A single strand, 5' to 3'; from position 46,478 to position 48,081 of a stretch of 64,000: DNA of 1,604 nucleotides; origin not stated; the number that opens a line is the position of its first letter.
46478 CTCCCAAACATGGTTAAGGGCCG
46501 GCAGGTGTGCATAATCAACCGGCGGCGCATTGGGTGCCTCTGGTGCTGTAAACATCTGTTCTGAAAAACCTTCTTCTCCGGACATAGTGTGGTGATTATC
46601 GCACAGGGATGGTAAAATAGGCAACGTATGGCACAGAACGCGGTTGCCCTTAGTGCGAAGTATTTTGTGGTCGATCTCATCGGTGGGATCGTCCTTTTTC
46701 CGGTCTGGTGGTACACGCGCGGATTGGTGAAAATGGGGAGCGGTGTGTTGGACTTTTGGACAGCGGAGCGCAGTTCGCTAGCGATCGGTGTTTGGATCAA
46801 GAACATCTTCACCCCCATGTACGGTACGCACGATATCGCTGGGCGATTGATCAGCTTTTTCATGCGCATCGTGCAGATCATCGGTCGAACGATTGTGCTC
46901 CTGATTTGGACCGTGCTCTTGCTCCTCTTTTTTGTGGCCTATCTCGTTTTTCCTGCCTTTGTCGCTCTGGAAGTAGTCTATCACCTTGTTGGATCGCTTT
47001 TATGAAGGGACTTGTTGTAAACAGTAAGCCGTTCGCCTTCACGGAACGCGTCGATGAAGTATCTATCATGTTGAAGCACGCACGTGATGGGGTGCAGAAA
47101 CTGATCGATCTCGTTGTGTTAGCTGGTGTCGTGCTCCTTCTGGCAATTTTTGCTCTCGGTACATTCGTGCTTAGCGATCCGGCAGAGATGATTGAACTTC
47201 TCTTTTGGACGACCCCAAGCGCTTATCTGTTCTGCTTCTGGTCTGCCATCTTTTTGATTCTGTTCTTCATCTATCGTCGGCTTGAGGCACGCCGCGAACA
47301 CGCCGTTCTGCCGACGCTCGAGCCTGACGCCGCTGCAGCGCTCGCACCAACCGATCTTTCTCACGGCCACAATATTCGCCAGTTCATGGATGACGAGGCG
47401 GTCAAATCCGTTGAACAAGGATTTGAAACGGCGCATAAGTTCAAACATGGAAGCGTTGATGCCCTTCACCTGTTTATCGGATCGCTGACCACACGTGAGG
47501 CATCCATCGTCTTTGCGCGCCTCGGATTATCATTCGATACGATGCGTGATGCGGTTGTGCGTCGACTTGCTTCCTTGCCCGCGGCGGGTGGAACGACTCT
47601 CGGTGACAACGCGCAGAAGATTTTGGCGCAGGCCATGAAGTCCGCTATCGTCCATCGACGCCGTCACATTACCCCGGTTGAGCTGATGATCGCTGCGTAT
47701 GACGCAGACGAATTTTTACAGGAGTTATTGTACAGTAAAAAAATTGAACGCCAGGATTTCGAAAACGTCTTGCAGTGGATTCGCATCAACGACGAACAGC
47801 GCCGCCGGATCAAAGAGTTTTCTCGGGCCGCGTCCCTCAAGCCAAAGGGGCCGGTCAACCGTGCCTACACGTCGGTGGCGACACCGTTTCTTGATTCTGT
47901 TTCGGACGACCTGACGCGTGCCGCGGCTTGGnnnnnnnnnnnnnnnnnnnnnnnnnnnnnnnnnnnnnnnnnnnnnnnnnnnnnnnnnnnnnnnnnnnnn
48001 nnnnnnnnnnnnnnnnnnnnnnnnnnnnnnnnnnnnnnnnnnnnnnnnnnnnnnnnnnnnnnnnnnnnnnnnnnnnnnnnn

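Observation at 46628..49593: Membrane-anchored ClpB/ClpC-like AAA+ protein with inactivated first ATPase domain, coupled to a small membrane protein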

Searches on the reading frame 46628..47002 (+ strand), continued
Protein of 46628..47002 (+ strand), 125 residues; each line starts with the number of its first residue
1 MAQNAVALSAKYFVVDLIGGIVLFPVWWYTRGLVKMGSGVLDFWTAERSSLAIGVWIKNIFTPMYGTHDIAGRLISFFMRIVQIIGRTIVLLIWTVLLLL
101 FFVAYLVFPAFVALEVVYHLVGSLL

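Call 60: search_protein_families(library=pfam, proteins=[L024:1065-1994:+, L055:5400-6329:+, L060:5382-6311:+, L066:5381-6310:+, L034:592-1521:+, L030:5378-6307:+], max_evalue=1)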
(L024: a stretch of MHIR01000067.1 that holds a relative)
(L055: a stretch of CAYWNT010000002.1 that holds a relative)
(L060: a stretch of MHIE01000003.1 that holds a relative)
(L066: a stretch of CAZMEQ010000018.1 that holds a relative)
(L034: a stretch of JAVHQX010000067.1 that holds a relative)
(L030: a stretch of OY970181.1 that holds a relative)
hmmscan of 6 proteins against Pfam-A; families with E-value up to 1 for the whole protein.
L024:1065-1994:+ (310 aa): 4 families
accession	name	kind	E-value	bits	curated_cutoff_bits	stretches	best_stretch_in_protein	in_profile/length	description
PF00684.25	DnaJ_CXXCXGXG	-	0.0094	16.6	32.7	1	14-36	42-64/65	DnaJ central domain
PF02861.25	Clp_N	-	0.18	12.4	20.7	0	241-270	18-48/53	Clp amino terminal domain, pathogenicity island component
PF08063.17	Zn_ribbon_PADR1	-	0.29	11.4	25.1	1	14-36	3-25/42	PADR1 domain, zinc ribbon fold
PF21002.2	TMEM106_N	-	0.35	11.9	24.5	1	11-23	52-64/91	Transmembrane protein 106 N-terminal region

L055:5400-6329:+ (310 aa): 5 families
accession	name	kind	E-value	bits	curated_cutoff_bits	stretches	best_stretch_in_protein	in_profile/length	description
PF02861.25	Clp_N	-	1e-05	26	20.7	1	184-230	1-49/53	Clp amino terminal domain, pathogenicity island component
PF15777.11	Anti-TRAP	-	0.026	14.9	32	1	11-35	12-41/59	Tryptophan RNA-binding attenuator protein inhibitory protein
PF00684.25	DnaJ_CXXCXGXG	-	0.033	14.9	32.7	1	12-35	1-26/65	DnaJ central domain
PF17302.8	DUF5351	-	0.18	12.6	27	1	12-34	1-27/29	Family of unknown function (DUF5351)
PF23733.2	GRXCR1-2_C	-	0.4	11.1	26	1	7-34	7-39/47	GRXCR1/2, C-terminal domain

L060:5382-6311:+ (310 aa): 2 families
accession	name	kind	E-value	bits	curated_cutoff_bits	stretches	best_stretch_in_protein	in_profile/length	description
PF00684.25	DnaJ_CXXCXGXG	-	0.019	15.6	32.7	1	15-36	43-64/65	DnaJ central domain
PF02861.25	Clp_N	-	0.17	12.5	20.7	0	190-228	7-47/53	Clp amino terminal domain, pathogenicity island component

L066:5381-6310:+ (310 aa): 9 families
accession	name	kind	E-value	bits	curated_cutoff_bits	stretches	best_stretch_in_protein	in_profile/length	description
PF00684.25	DnaJ_CXXCXGXG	-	0.0025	18.5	32.7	1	14-36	43-65/65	DnaJ central domain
PF15777.11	Anti-TRAP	-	0.0025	18.2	32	1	14-37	12-41/59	Tryptophan RNA-binding attenuator protein inhibitory protein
PF02861.25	Clp_N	-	0.01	16.4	20.7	1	185-234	2-53/53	Clp amino terminal domain, pathogenicity island component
PF25436.1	BSD2_CRD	-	0.054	14.1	27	1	13-38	3-25/69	BSD2 cysteine rich domain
PF21002.2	TMEM106_N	-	0.14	13.2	24.5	1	10-24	52-66/91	Transmembrane protein 106 N-terminal region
PF18551.6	TackOD1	-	0.32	11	32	1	11-35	73-97/188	Thaumarchaeal output domain 1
PF14369.11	Zn_ribbon_19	-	0.36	11.5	30.8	0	9-20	18-29/35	zinc-ribbon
PF17302.8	DUF5351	-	0.43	11.3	27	0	15-36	1-27/29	Family of unknown function (DUF5351)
PF20833.2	RNase_E_G_Thio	-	0.6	10.7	26.8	0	14-25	1-12/86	RNase E/G, Thioredoxin-like domain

L034:592-1521:+ (310 aa): 2 families
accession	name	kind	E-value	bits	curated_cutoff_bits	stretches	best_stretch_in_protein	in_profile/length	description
PF02861.25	Clp_N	-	0.00024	21.7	20.7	1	184-233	1-52/53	Clp amino terminal domain, pathogenicity island component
PF00684.25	DnaJ_CXXCXGXG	-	0.013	16.2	32.7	1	12-34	1-26/65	DnaJ central domain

L030:5378-6307:+ (310 aa): 3 families
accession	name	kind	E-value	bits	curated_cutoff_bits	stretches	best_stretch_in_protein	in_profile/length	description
PF02861.25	Clp_N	-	4.3e-05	24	20.7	1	176-224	2-52/53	Clp amino terminal domain, pathogenicity island component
PF04290.18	DctQ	-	0.017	15.5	28.3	1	55-115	58-119/132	Tripartite ATP-independent periplasmic transporters, DctQ component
PF00684.25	DnaJ_CXXCXGXG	-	0.22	12.3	32.7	1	6-27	43-64/65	DnaJ central domain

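Call 65: search_protein_families(library=padloc, proteins=[window:46628-47002:+], max_evalue=0.001)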
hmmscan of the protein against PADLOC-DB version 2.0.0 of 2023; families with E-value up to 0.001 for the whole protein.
window:46628-47002:+ (125 aa): 0 families

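Call 71: search_protein_families(library=pfam, proteins=[L005:9531-11888:+, L016:6934-7932:+], max_evalue=0.001)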
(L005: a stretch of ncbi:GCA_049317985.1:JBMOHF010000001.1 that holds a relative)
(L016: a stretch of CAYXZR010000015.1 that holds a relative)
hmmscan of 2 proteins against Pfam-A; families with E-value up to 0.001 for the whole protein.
L005:9531-11888:+ (786 aa): 4 families
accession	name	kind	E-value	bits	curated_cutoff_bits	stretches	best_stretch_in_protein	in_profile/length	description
PF02677.20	QueH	-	1.1e-52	179.1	23.5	1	345-518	1-174/175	Epoxyqueuosine reductase QueH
PF00953.26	Glycos_transf_4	-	1.9e-28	99.9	27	1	80-239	1-159/160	Glycosyl transferase family 4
PF03734.19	YkuD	-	1.2e-18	68.6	23.4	1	668-785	3-146/146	L,D-transpeptidase catalytic domain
PF18884.5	TSP3_bac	-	8.7e-10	38.7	25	0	638-659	1-22/22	Bacterial TSP3 repeat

L016:6934-7932:+ (333 aa): 1 family
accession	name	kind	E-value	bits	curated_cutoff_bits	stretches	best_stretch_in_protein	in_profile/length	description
PF00953.26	Glycos_transf_4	-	7.3e-29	101.3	27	1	70-226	3-159/160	Glycosyl transferase family 4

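Call 75: list_cluster_members(proteins=[L016:4231-7932:+])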
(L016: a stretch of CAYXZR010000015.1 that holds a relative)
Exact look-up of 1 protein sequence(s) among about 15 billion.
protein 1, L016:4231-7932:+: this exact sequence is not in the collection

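Call 76: search_protein_families(library=pfam, proteins=[P0251, P0364, P0276], max_evalue=0.001)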
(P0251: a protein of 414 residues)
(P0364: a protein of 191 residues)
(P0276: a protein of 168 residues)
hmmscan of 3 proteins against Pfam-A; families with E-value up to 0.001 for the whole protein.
P0251 (414 aa): 0 families

P0364 (191 aa): 0 families

P0276 (168 aa): 0 families

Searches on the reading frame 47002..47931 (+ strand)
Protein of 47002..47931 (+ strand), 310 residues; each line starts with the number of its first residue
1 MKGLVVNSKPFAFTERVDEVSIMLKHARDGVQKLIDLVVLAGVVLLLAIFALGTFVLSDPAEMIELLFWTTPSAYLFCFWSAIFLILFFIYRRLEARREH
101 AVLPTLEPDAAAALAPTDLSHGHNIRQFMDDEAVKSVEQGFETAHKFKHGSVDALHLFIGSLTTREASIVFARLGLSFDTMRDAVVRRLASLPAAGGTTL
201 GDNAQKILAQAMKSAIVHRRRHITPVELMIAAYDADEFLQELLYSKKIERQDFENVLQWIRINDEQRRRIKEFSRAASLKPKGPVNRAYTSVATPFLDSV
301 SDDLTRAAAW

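Call 60: search_protein_families(library=pfam, proteins=[window:47002-47931:+], max_evalue=1)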
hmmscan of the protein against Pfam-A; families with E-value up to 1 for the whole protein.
window:47002-47931:+ (310 aa): 3 families
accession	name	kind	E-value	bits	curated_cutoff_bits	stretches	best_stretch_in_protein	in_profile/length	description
PF03706.18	LPG_synthase_TM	-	0.021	14.7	33.4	1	31-107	115-183/302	Lysylphosphatidylglycerol synthase TM region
PF07332.16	Phage_holin_3_6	-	0.032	14.7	28.4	1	19-101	18-99/116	Putative Actinobacterial Holin-X, holin superfamily III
PF20046.4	DUF6448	-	0.18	12.2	27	0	247-287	11-50/147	Family of unknown function (DUF6448)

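Call 61: find_homologous_proteins(query=A3, max_evalue=0.00001)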
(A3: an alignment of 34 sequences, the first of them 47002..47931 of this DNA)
Query A3 (34 sequences) (310 aa, profile of the alignment): 2 proteins with E <= 0.00001 among 8000 candidates.
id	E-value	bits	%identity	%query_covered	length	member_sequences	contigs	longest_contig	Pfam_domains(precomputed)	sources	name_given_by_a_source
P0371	9.7e-56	207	25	32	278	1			PF02861.26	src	-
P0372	7.4e-42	162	23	41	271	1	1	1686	PF02861.26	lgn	-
